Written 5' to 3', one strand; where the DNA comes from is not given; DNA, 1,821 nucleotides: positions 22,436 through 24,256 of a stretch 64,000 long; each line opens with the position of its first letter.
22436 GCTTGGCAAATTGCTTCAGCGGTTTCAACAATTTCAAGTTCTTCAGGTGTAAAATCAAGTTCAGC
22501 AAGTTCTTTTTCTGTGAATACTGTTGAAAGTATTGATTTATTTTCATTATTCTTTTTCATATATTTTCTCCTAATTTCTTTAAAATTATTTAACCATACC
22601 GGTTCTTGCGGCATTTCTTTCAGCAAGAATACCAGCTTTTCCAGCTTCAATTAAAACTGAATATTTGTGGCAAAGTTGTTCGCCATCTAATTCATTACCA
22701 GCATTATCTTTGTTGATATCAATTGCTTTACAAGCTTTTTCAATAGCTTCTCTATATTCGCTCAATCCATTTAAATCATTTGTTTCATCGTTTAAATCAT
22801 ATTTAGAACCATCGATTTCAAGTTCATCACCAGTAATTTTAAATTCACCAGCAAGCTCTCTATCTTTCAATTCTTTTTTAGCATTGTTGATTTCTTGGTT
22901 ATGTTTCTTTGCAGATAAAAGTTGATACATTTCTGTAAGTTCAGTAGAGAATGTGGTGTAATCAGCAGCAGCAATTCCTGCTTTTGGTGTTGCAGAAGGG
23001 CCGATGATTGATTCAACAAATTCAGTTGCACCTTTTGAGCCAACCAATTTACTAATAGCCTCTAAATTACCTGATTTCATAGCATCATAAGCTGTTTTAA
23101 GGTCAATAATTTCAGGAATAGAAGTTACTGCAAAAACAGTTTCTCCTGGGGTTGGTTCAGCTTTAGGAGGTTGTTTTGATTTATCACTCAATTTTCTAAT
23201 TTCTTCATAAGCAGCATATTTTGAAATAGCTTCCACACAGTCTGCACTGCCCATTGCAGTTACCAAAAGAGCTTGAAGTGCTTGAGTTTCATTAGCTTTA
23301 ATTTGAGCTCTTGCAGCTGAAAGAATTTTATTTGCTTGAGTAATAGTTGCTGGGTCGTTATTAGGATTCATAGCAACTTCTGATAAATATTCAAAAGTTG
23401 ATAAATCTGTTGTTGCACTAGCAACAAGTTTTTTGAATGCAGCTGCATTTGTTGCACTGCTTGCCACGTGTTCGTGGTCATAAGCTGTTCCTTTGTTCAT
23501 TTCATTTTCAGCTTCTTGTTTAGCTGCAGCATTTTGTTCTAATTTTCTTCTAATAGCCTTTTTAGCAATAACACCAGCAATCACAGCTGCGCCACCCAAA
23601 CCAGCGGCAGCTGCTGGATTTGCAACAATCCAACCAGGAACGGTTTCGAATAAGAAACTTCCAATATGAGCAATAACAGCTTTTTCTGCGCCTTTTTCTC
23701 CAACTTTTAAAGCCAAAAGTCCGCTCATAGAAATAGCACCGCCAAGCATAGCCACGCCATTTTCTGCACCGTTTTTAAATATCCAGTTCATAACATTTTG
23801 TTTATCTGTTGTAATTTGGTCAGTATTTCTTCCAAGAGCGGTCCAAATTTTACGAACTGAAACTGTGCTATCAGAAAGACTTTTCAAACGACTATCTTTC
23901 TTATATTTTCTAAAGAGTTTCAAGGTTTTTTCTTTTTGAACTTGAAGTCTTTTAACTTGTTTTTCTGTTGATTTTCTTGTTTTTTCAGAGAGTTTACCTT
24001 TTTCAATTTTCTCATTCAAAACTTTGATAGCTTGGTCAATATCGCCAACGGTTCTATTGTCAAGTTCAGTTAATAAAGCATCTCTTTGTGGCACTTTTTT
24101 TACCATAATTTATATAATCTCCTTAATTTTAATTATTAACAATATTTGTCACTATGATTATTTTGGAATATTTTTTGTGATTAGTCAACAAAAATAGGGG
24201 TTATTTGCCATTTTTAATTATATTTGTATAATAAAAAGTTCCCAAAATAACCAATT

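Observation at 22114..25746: Four-gene orphan cluster (398 aa + 43 aa, 506 aa + 148 aa) behind a perfect consensus promoter, downstream of the dnaB-like/dnaI operon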

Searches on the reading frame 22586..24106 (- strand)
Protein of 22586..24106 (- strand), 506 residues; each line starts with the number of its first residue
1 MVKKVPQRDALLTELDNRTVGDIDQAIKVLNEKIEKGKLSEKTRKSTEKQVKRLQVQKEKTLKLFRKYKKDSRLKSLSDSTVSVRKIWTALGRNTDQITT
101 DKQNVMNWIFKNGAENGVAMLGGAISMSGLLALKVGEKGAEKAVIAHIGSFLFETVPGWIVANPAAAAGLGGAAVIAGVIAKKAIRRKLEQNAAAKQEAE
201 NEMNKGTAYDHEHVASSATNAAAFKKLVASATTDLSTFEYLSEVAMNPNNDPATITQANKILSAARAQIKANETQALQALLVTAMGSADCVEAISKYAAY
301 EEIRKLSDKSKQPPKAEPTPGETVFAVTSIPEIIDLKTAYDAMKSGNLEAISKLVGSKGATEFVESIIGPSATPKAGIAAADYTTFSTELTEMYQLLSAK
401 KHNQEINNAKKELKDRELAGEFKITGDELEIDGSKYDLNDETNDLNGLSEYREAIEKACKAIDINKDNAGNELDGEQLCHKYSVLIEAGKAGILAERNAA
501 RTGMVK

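Call 3: search_protein_families(library=pfam, proteins=[window:22586-24106:-], max_evalue=1)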
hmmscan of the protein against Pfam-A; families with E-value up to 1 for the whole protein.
window:22586-24106:- (506 aa): 0 families

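Call 4: search_protein_families(library=ncbifam, proteins=[window:22586-24106:-], max_evalue=1)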
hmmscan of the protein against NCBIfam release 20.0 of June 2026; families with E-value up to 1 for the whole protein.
window:22586-24106:- (506 aa): 1 family
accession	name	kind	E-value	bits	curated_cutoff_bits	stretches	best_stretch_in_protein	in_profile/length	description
NF041646.1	VC0807_fam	subfamily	0.13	11.9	65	1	151-207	71-127/189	VC0807 family protein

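Call 6: find_homologous_proteins(query=window:22586-24106:-)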
Query window:22586-24106:- (506 aa): 5 proteins with E <= 0.001 among 8000 candidates.
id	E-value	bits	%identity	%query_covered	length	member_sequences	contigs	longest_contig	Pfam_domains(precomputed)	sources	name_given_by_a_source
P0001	0.0e+0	1077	100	100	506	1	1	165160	-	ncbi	-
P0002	9.7e-145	501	54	99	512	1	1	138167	-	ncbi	-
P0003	5.7e-114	400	47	99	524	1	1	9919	-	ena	-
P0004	1.3e-109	385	45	98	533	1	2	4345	-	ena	-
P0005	2.4e-97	345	43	99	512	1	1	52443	-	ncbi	-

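Call 8: find_encoding_contigs(protein=P0002, flank=10000, max_places=4)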
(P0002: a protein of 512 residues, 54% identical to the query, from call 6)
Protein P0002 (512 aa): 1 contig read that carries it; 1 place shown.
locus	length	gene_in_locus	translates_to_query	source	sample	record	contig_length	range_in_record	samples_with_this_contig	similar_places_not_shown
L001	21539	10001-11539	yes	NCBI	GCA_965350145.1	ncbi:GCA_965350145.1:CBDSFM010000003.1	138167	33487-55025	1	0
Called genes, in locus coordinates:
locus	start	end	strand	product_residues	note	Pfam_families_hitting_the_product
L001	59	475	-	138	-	-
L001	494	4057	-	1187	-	PF13555:AAA_29 (weak), PF13558:SbcC_Walker_B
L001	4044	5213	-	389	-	PF00149:Metallophos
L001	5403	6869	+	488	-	PF07261:DnaB_2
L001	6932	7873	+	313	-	PF01695:IstB_IS21, PF00308:Bac_DnaA (faint)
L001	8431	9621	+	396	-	-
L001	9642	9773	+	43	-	-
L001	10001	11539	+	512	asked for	-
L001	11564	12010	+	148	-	-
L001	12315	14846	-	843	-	PF00521:DNA_topoisoIV, PF03989:DNA_gyraseA_C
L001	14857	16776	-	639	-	PF02518:HATPase_c, PF00204:DNA_gyraseB, PF01751:Toprim, PF00986:DNA_gyraseB_C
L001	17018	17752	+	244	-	-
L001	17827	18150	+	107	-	-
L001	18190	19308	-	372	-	PF02463:SMC_N, PF13175:AAA_15, PF13476:AAA_23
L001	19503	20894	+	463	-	PF11638:DnaA_N (weak), PF00308:Bac_DnaA, PF01695:IstB_IS21, PF13173:AAA_14 (weak), PF00004:AAA, PF00910:RNA_helicase (faint), PF08299:Bac_DnaA_C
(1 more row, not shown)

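Call 9: find_encoding_contigs(protein=P0005, flank=10000, max_places=4)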
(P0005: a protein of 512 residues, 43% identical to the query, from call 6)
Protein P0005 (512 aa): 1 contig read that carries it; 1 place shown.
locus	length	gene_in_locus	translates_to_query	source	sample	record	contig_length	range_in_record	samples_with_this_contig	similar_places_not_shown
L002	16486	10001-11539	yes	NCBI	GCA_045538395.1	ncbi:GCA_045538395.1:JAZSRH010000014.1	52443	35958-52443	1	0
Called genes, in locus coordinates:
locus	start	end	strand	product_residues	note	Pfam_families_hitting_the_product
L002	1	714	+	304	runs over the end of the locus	PF01501:Glyco_transf_8, PF18404:Glyco_transf_24 (weak)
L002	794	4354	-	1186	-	PF13476:AAA_23, PF13555:AAA_29 (weak), PF13558:SbcC_Walker_B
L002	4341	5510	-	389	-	PF00149:Metallophos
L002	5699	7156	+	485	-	PF07261:DnaB_2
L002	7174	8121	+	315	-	PF01695:IstB_IS21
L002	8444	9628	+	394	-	-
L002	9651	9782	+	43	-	-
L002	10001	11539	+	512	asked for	-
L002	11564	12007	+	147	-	-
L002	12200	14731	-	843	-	PF00521:DNA_topoisoIV, PF03989:DNA_gyraseA_C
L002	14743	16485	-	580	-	?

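Call 10: find_encoding_contigs(protein=P0003, flank=10000, max_places=4)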
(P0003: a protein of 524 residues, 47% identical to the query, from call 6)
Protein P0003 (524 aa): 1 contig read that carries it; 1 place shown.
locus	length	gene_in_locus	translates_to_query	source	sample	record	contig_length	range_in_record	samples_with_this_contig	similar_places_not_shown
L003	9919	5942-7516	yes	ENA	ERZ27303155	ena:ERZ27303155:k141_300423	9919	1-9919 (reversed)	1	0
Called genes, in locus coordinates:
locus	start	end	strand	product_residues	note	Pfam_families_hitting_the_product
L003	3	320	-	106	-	?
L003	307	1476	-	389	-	PF00149:Metallophos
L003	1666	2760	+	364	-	PF07261:DnaB_2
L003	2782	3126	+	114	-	-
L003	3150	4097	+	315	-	PF01695:IstB_IS21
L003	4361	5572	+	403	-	-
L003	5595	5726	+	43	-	-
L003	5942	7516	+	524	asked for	-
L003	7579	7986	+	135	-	-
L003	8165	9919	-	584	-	?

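Call 12: find_related_loci(query=A1, collection=genome_contigs, flank=10000)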
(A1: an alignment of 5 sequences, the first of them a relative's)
Query A1 (506 aa) in genome_contigs; peptide patterns used: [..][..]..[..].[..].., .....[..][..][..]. (x = any residue, [..] = any of these).
363 stretches matched a pattern, but none encodes a relative of the query by tblastn (E <= 1e-3).

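Call 19: search_solved_structures(query=A1, max_evalue=10)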
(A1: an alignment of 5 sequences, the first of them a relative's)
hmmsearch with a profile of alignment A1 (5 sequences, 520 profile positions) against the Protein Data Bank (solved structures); distinct sequences matched with E-value up to 10: 2.
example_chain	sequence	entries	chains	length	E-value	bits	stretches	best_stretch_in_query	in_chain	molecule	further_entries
5lac_A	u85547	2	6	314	0.071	15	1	386-466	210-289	3Cl Protease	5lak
8whm_B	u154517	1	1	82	0.15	13.9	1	53-103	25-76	Pleckstrin homology-like domain family B member 2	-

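Call 26: predict_structure(alignment_id=A1)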
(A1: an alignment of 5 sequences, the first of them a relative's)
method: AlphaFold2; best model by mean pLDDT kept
length: 506 residues; sequences in the alignment: 5
mean_pLDDT: 58.9   pTM: 0.43
mean pLDDT of the five models: 58.9, 58.1, 58.1, 57.9, 51.2
residues with pLDDT >= 90: 0; 70-90: 183; 50-70: 182; < 50: 141
segments of 3 or more residues with pLDDT < 50: 1-12, 95-209, 320-322, 372-376, 503-506
pLDDT, mean of each block of 10 residues (from residue 1): 28 62 79 74 74 80 80 78 75 51 33 30 30 30 33 31 27 24 26 30 40 55 59 59 64 64 55 54 66 83 85 69 51 64 61 54 60 50 60 71 80 81 82 77 67 84 71 84 73 61 41
secondary structure, 60 per line:
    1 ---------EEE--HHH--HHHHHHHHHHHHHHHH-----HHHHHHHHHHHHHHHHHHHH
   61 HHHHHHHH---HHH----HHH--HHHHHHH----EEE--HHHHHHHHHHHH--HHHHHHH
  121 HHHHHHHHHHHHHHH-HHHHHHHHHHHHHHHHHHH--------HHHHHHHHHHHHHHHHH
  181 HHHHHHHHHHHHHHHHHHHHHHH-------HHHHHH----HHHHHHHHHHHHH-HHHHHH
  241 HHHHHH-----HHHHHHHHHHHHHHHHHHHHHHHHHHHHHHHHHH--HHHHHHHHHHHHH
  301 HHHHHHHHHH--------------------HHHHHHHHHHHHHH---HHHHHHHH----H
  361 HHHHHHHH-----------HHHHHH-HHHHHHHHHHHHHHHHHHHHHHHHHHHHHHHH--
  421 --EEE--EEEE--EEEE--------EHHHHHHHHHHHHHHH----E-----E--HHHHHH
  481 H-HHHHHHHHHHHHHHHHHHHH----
elements in order: E10-12 H20-35 H41-68 H84-90 E95-97 H100-111 H114-135 H137-155 H164-203 H211-216 H221-233 H235-246 H252-285 H288-310 H331-344 H348-355 H360-368 H380-385 H387-418 E423-425 E428-431 E434-437 H447-461 H475-481 H483-502

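Call 33: search_protein_representatives(alignment_id=A1)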
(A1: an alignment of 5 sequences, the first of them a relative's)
Query: 5 sequences, 520 profile positions. Proteins with E-value up to 0.001 (for the whole library): 29; up to 1e-10: 25; up to 1e-30: 12. The best 29 are listed.
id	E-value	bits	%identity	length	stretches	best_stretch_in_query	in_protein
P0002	6.9e-249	843.3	-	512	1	1-520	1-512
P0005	2.9e-240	814.8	-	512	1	1-520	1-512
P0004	3.0e-229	778.5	-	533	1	1-520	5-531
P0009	1.8e-65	238.1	-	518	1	22-513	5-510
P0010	5.6e-56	206.8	-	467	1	21-514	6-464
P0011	3.3e-51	191.0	-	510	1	21-520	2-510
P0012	4.3e-51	190.7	-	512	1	19-492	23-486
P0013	2.4e-50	188.2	-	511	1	23-520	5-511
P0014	1.8e-41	158.9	-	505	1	18-490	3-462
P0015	8.3e-33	130.3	-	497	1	22-413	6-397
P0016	3.3e-32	128.3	-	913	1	20-386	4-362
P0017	8.1e-31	123.7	-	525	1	22-331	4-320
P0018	2.0e-30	122.4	-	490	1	21-453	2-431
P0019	6.8e-30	120.7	-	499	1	22-278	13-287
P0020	7.3e-28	114.0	-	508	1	20-455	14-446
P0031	2.9e-09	52.6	-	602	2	22-426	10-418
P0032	2.9e-08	49.3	-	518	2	24-235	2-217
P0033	1.0e-07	47.5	-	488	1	23-206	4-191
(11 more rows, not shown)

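Call 36: find_homologous_proteins(query=A6, max_evalue=0.001)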
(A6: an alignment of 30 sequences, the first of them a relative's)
Query A6 (30 sequences) (506 aa, profile of the alignment): 5 proteins with E <= 0.001 among 8000 candidates.
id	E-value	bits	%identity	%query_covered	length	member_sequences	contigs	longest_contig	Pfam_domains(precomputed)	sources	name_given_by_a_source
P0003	4.5e-143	496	47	99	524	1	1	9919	-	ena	-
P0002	3.2e-139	483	54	99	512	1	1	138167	-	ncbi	-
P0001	2.7e-138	480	100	100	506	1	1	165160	-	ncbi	-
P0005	1.4e-136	475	43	99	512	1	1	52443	-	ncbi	-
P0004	2.0e-124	435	45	98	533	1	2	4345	-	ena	-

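Call 37: find_encoding_contigs(protein=P0009, flank=8000, max_places=3)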
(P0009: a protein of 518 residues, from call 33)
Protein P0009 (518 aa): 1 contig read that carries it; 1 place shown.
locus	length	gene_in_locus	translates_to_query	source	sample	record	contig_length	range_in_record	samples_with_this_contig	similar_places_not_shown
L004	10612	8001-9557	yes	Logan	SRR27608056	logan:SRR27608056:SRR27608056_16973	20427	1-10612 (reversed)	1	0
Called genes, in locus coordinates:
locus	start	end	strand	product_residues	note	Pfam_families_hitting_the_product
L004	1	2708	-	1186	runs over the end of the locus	PF13476:AAA_23, PF13555:AAA_29 (weak), PF02463:SMC_N (weak), PF13558:SbcC_Walker_B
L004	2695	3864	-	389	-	PF00149:Metallophos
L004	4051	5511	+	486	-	PF07261:DnaB_2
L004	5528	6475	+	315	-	PF01695:IstB_IS21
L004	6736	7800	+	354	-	-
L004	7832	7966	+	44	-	-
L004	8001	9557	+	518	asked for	-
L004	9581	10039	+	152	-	-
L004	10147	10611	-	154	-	?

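Call 38: find_encoding_contigs(protein=P0016, flank=8000, max_places=3)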
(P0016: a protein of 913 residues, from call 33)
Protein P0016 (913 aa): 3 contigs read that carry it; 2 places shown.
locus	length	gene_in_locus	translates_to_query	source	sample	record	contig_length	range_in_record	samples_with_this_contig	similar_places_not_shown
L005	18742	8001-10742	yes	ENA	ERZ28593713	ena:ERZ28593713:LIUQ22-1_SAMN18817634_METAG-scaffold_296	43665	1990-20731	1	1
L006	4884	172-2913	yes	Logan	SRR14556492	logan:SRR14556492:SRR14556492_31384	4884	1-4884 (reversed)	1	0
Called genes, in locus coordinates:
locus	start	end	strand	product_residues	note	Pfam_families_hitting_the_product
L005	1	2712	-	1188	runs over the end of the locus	PF13476:AAA_23, PF13555:AAA_29 (weak), PF13558:SbcC_Walker_B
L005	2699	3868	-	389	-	PF00149:Metallophos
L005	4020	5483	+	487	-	PF07261:DnaB_2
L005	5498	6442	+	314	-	PF13191:AAA_16 (faint), PF01695:IstB_IS21, PF00004:AAA (weak)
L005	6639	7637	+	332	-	-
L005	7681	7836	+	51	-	-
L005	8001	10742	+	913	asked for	-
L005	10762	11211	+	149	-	-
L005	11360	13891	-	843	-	PF00521:DNA_topoisoIV, PF03989:DNA_gyraseA_C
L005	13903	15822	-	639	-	PF02518:HATPase_c, PF00204:DNA_gyraseB, PF01751:Toprim, PF00986:DNA_gyraseB_C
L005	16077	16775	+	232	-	-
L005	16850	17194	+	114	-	-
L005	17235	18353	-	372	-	PF02463:SMC_N, PF13175:AAA_15, PF13476:AAA_23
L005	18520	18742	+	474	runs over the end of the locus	PF00308:Bac_DnaA, PF01637:ATPase_2 (weak), PF01695:IstB_IS21 (weak), PF00004:AAA, PF13173:AAA_14 (weak), PF08299:Bac_DnaA_C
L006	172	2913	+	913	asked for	-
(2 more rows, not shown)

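Call 39: find_encoding_contigs(protein=P0033, flank=8000, max_places=3)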
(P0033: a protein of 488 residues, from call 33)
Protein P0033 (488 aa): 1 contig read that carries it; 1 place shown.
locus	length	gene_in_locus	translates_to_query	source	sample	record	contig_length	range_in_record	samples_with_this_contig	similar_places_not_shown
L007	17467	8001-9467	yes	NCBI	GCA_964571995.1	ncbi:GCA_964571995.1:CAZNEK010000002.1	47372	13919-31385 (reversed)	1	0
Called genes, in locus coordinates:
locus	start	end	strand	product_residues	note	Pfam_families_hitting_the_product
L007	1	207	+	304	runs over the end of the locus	PF01501:Glyco_transf_8, PF18404:Glyco_transf_24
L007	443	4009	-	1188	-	PF13476:AAA_23, PF13555:AAA_29 (weak), PF13558:SbcC_Walker_B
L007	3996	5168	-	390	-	PF00149:Metallophos, PF12850:Metallophos_2 (faint)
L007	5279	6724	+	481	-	PF07261:DnaB_2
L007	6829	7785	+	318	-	PF01695:IstB_IS21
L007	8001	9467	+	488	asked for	-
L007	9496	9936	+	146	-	-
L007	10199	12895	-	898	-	PF00521:DNA_topoisoIV, PF03989:DNA_gyraseA_C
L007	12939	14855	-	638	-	PF02518:HATPase_c, PF00204:DNA_gyraseB, PF01751:Toprim, PF00986:DNA_gyraseB_C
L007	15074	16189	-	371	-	PF02463:SMC_N, PF13175:AAA_15, PF13476:AAA_23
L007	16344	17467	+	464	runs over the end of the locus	PF11638:DnaA_N (weak), PF00308:Bac_DnaA, PF01695:IstB_IS21, PF00004:AAA, PF08299:Bac_DnaA_C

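Call 40: find_encoding_contigs(protein=P0012, flank=8000, max_places=3)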
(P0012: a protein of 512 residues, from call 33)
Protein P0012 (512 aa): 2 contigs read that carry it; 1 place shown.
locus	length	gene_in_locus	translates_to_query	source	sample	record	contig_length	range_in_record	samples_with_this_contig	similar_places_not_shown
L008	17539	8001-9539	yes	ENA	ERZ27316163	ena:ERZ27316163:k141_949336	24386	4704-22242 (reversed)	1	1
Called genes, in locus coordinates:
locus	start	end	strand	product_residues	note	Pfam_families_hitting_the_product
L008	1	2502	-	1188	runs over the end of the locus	PF02463:SMC_N (weak), PF13476:AAA_23, PF13555:AAA_29 (weak), PF13558:SbcC_Walker_B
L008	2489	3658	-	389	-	PF00149:Metallophos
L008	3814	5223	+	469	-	PF07261:DnaB_2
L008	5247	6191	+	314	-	PF01695:IstB_IS21, PF20720:nSTAND3 (weak)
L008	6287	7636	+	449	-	-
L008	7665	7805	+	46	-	-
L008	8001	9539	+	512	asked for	-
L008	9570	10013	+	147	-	-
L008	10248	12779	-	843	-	PF00521:DNA_topoisoIV, PF03989:DNA_gyraseA_C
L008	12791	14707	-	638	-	PF02518:HATPase_c, PF00204:DNA_gyraseB, PF01751:Toprim, PF00986:DNA_gyraseB_C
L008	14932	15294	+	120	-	-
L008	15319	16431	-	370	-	PF02463:SMC_N, PF13175:AAA_15 (weak), PF13476:AAA_23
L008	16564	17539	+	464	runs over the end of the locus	PF03969:AFG1_ATPase (faint), PF11638:DnaA_N, PF00910:RNA_helicase (faint), PF01695:IstB_IS21, PF00308:Bac_DnaA, PF13173:AAA_14 (weak), PF00004:AAA, PF08299:Bac_DnaA_C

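Call 45: search_protein_families(library=pfam, alignment_id=A6, max_evalue=1)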
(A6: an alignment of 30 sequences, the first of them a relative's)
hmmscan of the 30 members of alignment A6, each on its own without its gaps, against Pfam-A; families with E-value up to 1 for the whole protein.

A. member 1, P0001 (506 aa): 0 families

B. families by the number of members that match (of 30 scanned): 41 families (the first 25 are shown)
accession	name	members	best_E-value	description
PF07271.16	Cytadhesin_P30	2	0.056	Cytadhesin P30/P32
PF11368.13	DUF3169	2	0.11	Protein of unknown function (DUF3169)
PF04949.18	Transcrip_act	1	0.0051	Transcriptional activator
PF09981.14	DUF2218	1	0.0056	Uncharacterized protein conserved in bacteria (DUF2218)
PF03656.18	Pam16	1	0.0098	Pam16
PF16535.10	T3SSipB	1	0.012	Type III cell invasion protein SipB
PF15233.11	SYCE1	1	0.016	Synaptonemal complex central element protein 1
PF18335.7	SH3_13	1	0.016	ATP-dependent RecD-like DNA helicase SH3 domain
PF16590.10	ESP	1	0.017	Exocrine gland-secreting peptide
PF13427.11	AadA_C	1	0.018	Aminoglycoside adenylyltransferase, C-terminal domain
PF13250.11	DUF4041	1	0.021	Domain of unknown function (DUF4041)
PF06295.17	ZapG-like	1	0.024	Z-ring associated protein G-like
PF05645.19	RNA_pol_Rpc82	1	0.025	RNA polymerase III subunit RPC82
PF15188.11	CCDC-167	1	0.032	Coiled-coil domain-containing protein 167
PF15610.12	PRTase_3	1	0.035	PRTase ComF-like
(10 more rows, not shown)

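Call 48: search_protein_families(library=phrogs, proteins=[window:22586-24106:-], max_evalue=0.1)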
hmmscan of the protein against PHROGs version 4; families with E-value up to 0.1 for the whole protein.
window:22586-24106:- (506 aa): 3 families
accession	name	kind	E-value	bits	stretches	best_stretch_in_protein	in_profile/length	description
phrog_348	-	head and packaging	0.0037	18.8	1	391-451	35-95/101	minor head protein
phrog_25389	-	unknown function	0.047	15.1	0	19-63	36-80/96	-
phrog_24801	-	unknown function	0.091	13.6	0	19-99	44-126/204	-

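Call 49: search_protein_families(library=padloc, proteins=[window:22586-24106:-], max_evalue=0.1)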
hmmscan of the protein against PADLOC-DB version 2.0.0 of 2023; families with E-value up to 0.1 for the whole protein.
window:22586-24106:- (506 aa): 2 families
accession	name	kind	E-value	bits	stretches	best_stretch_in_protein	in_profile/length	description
PDLC03841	LeoBC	-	1.9e-05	22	1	28-396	388-570/601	-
PDLC01527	Cas8b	-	0.016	11.5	1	22-83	195-254/759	CAS-I-B; effector_LS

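Call 56: search_solved_structures(query=A6, max_evalue=10)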
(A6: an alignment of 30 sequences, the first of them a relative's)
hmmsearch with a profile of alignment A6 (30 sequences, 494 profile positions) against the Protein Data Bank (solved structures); distinct sequences matched with E-value up to 10: 9.
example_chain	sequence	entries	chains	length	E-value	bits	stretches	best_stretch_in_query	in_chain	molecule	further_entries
7dgw_A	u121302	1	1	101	0.82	11.9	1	235-277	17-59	de novo designed protein H4A2S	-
6qtc_A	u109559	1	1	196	1.3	11.2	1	9-51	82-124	tSH2 domain of transcription elongation factor Spt6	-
3pjp_A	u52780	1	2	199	1.3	11.2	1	9-51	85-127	Transcription elongation factor SPT6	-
2l3t_A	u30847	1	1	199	1.3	11.2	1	7-50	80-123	Transcription elongation factor SPT6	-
3psj_A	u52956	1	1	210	1.4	11.1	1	7-50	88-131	Transcription elongation factor SPT6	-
3psk_A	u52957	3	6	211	1.4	11.1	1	7-50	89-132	Transcription elongation factor SPT6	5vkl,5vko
3d19_A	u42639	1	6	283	1.6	11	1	218-284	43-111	Conserved metalloprotein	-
9y5h_B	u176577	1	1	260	3.4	9.8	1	271-491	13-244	sc-t-SNARE-diff-#3.3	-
2nq2_A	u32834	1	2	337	5.3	9.2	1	75-175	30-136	Hypothetical ABC transporter permease protein HI1471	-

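Call 72: search_dna_similar(query=window:22586-24106:-, collection=phages, mode=protein, max_evalue=0.01)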
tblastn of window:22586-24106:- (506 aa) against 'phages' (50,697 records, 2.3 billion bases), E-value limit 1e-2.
No match.

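Call 74: search_dna_similar(query=window:22586-24106:-, collection=plasmids, mode=protein, max_evalue=0.01)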
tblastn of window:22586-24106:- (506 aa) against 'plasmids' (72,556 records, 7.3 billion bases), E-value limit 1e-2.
No match.
